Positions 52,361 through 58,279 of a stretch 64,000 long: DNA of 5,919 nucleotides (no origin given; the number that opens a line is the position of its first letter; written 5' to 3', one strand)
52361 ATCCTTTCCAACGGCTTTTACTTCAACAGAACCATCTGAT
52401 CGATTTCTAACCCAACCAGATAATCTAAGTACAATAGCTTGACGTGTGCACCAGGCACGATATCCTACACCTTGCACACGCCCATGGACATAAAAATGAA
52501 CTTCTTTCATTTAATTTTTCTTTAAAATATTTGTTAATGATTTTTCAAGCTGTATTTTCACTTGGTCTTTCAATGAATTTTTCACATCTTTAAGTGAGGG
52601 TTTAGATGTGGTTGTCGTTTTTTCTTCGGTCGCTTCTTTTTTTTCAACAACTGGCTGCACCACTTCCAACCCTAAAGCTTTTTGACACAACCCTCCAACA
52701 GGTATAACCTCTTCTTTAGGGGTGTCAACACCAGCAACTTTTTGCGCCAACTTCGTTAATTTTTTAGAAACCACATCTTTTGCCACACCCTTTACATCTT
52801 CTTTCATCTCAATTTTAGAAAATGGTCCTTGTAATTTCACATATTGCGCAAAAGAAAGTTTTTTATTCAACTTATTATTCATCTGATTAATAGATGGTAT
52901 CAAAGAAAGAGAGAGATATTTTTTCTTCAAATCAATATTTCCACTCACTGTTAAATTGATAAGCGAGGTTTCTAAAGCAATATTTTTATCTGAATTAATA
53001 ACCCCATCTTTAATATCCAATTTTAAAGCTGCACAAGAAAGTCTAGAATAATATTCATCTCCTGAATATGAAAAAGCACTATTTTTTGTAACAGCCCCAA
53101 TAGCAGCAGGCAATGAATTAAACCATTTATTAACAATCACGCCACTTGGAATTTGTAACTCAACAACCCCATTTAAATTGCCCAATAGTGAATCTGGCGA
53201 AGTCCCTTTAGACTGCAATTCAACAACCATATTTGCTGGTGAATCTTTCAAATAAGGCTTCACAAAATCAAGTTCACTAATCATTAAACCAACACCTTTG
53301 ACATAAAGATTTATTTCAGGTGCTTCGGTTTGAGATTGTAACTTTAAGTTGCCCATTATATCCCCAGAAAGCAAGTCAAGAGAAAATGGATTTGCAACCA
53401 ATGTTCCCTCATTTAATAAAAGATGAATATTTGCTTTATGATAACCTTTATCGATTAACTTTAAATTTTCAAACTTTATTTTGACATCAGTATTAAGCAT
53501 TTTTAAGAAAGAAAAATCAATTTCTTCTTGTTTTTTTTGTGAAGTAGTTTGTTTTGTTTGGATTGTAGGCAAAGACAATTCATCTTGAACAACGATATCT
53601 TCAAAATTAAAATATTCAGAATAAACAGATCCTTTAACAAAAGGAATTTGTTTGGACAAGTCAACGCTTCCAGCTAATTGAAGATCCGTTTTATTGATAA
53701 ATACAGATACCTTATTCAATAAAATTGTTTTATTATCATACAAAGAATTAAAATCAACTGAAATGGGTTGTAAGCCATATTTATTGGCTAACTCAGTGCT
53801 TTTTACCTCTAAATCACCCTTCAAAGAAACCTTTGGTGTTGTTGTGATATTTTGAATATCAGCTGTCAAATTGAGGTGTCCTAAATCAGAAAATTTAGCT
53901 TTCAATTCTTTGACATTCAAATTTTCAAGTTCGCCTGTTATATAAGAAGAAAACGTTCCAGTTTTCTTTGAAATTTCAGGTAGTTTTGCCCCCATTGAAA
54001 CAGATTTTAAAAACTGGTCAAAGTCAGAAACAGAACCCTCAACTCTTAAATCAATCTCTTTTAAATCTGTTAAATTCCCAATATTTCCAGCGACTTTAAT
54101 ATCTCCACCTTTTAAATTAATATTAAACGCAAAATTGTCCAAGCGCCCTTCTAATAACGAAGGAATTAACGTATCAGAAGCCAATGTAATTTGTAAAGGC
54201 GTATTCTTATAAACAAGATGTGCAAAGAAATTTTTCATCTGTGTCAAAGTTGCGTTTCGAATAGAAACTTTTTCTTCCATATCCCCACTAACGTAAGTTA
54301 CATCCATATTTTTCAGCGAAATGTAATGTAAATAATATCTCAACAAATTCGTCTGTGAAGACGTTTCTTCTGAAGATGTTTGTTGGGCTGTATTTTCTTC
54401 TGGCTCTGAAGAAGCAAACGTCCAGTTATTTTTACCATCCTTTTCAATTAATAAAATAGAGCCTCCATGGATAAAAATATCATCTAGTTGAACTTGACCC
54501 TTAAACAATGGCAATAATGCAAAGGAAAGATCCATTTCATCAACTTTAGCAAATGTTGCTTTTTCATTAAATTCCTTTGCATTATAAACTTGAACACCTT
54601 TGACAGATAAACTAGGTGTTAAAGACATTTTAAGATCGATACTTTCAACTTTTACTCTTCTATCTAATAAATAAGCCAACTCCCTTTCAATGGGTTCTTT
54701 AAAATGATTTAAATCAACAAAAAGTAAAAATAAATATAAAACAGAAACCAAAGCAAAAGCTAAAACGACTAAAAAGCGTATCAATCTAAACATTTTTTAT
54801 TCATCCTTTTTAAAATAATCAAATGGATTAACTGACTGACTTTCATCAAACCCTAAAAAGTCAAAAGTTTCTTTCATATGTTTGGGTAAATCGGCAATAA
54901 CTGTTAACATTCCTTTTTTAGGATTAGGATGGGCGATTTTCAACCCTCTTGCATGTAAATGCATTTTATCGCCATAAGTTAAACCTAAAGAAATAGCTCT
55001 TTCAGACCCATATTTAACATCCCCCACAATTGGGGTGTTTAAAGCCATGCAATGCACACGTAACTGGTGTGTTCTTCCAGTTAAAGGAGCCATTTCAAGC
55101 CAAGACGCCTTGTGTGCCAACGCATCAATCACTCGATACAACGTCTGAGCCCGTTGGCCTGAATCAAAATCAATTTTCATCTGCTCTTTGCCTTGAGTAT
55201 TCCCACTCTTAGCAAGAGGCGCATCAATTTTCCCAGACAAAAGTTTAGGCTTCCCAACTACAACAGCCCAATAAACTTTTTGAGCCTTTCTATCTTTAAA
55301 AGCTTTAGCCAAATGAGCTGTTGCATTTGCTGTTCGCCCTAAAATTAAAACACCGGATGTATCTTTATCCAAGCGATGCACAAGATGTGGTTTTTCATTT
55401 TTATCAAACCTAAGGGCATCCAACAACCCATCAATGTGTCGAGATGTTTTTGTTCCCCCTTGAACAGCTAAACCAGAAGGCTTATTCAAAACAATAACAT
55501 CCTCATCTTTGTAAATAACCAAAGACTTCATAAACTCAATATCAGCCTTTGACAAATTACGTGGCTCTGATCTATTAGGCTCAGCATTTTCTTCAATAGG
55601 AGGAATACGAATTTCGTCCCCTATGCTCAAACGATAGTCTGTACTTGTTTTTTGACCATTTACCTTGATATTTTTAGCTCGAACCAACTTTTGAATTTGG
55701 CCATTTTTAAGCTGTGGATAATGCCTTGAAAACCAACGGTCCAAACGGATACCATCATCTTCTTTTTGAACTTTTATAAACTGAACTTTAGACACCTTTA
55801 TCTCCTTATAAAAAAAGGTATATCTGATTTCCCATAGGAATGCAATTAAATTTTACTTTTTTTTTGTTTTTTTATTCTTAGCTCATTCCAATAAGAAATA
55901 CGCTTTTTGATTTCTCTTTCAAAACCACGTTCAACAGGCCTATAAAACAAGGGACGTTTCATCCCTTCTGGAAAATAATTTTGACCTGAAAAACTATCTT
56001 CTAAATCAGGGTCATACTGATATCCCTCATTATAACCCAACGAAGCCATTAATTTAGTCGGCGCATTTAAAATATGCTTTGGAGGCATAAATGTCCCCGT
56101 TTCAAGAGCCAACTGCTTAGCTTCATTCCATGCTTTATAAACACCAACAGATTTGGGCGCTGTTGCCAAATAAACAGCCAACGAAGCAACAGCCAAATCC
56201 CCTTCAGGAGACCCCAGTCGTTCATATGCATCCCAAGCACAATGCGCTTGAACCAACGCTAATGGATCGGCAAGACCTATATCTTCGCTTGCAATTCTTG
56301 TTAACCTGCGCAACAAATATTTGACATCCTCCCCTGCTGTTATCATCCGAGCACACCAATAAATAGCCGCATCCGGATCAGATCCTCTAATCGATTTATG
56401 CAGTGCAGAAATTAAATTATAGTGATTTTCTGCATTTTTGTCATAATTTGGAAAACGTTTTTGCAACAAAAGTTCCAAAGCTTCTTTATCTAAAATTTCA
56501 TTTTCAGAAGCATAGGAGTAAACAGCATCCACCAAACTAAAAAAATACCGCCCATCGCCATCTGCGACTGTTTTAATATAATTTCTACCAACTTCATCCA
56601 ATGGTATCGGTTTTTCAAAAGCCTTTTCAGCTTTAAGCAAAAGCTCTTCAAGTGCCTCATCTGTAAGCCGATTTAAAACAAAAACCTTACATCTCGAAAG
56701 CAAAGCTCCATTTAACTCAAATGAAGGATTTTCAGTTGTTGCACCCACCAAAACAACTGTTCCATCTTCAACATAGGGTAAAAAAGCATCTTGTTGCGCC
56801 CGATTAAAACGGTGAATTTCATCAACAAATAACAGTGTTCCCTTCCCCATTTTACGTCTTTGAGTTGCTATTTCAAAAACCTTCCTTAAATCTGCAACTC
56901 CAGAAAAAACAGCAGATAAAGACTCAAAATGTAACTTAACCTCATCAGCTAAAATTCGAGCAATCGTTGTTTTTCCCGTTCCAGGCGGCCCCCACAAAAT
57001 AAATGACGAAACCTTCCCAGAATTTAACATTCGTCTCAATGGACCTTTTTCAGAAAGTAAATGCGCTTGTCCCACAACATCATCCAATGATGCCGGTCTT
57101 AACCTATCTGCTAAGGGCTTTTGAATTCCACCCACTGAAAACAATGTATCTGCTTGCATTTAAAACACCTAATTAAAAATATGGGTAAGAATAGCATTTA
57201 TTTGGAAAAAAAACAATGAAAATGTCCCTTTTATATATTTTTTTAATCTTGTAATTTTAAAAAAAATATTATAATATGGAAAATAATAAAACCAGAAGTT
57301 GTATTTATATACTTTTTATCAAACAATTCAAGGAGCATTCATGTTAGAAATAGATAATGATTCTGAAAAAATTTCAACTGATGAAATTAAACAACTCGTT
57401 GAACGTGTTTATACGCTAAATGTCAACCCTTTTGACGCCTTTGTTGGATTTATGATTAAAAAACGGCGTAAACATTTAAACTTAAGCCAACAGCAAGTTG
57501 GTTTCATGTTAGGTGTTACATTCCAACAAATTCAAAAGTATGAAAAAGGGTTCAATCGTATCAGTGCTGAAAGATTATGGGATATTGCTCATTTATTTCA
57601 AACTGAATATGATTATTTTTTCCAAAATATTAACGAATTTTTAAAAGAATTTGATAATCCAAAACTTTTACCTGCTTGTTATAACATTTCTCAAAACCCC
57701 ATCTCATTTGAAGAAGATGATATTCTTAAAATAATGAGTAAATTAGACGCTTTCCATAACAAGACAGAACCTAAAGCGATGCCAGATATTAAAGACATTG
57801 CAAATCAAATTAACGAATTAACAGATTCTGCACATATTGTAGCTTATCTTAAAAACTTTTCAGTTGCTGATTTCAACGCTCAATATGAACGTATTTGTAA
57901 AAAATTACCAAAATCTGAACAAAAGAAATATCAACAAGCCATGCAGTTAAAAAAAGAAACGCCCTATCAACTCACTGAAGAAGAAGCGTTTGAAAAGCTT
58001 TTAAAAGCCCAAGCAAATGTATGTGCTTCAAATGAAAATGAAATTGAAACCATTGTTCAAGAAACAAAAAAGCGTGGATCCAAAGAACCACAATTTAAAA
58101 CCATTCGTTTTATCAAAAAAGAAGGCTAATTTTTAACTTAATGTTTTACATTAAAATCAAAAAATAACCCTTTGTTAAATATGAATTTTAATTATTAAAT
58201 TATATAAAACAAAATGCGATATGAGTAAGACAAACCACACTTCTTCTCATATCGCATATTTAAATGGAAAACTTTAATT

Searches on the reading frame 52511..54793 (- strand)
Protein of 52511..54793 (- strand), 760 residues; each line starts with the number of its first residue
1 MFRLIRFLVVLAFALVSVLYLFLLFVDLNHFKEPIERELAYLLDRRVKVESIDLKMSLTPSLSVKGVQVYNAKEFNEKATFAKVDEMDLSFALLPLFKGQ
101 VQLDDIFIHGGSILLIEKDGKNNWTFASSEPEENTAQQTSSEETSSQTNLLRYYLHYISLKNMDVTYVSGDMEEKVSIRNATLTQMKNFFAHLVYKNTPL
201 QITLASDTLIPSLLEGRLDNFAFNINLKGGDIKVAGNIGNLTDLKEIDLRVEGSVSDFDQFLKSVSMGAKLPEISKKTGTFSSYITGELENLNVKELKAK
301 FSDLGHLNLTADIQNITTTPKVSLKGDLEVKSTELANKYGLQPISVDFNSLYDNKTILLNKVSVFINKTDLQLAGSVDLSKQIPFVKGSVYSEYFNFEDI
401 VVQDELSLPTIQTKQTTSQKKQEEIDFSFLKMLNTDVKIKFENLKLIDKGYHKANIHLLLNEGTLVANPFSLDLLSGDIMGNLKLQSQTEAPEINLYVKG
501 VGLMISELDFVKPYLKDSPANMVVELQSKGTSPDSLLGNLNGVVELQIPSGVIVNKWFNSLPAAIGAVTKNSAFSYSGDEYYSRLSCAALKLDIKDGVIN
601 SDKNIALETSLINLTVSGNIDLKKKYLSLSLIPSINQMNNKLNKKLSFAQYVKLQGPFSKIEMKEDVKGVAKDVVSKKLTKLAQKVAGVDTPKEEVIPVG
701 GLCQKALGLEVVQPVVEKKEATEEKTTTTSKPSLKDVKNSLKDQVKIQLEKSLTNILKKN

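Call 78: search_protein_families(library=pfam, proteins=[window:52511-54793:-], max_evalue=0.00001)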
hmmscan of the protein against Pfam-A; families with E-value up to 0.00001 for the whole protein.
window:52511-54793:- (760 aa): 1 family
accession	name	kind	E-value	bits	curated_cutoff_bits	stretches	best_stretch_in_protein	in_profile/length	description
PF05170.20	AsmA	-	1.7e-27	97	29.8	2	6-168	10-172/607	AsmA family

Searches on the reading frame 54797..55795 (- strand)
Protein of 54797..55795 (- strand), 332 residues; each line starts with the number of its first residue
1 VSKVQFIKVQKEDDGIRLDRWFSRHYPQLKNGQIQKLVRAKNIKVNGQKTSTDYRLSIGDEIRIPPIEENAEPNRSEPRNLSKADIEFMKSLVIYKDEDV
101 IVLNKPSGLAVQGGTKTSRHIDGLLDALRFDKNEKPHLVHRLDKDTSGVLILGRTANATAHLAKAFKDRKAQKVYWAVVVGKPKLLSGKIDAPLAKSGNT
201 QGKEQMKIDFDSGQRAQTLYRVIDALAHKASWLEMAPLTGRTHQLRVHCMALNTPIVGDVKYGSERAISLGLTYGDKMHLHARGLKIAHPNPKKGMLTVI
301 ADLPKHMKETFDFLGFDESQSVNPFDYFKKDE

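Call 25: search_protein_families(library=pfam, proteins=[window:54797-55795:-], max_evalue=0.00001)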
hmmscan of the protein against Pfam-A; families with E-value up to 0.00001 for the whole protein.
window:54797-55795:- (332 aa): 1 family
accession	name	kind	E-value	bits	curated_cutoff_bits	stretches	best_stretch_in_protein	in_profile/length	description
PF00849.27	PseudoU_synth_2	-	5.7e-35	121.2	26.8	1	99-249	1-150/152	RNA pseudouridylate synthase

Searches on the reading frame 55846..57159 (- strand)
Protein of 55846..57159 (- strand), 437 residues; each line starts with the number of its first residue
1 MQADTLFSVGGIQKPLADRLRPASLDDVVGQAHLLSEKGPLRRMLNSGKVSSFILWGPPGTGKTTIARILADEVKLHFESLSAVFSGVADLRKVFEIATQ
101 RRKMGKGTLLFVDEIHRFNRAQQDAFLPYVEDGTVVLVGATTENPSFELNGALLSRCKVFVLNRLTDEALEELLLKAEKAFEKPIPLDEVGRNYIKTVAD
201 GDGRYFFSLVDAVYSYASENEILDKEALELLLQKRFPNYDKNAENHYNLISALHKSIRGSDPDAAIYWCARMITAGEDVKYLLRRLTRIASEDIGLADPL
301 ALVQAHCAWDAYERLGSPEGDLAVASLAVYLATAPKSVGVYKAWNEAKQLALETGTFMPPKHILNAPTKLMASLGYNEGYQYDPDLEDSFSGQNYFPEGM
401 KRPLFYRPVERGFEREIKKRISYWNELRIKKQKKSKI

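Call 25: search_protein_families(library=pfam, proteins=[window:55846-57159:-], max_evalue=0.00001)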
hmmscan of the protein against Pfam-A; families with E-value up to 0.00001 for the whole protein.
window:55846-57159:- (437 aa): 5 families
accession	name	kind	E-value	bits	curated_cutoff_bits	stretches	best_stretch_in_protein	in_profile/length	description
PF12002.13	MgsA_C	-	2.7e-60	203.5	27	1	259-424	1-166/167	MgsA AAA+ ATPase C terminal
PF16193.11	AAA_assoc_2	-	9.3e-19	67.9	34.3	1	183-258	3-81/81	AAA C-terminal domain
PF00004.35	AAA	-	1.9e-16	61.1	21.2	1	54-161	2-127/131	ATPase family associated with various cellular activities (AAA)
PF05496.18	RuvB_N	-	1.2e-14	54.8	27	1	20-141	1-120/159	Holliday junction DNA helicase RuvB P-loop domain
PF07728.20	AAA_5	-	6.9e-07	29.8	22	1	53-143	2-103/139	AAA domain (dynein-related subfamily)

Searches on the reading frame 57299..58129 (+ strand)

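Call 25: search_protein_families(library=pfam, proteins=[window:57299-58129:+], max_evalue=0.00001)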
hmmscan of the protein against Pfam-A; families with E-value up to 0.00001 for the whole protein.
window:57299-58129:+ (276 aa): 2 families
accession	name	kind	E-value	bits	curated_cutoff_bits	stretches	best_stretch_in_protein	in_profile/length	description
PF01381.28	HTH_3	-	1.1e-13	51.5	23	1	53-107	1-55/55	Helix-turn-helix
PF12844.13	HTH_19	-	8.8e-08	32.4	30.2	1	52-113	3-64/64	Helix-turn-helix domain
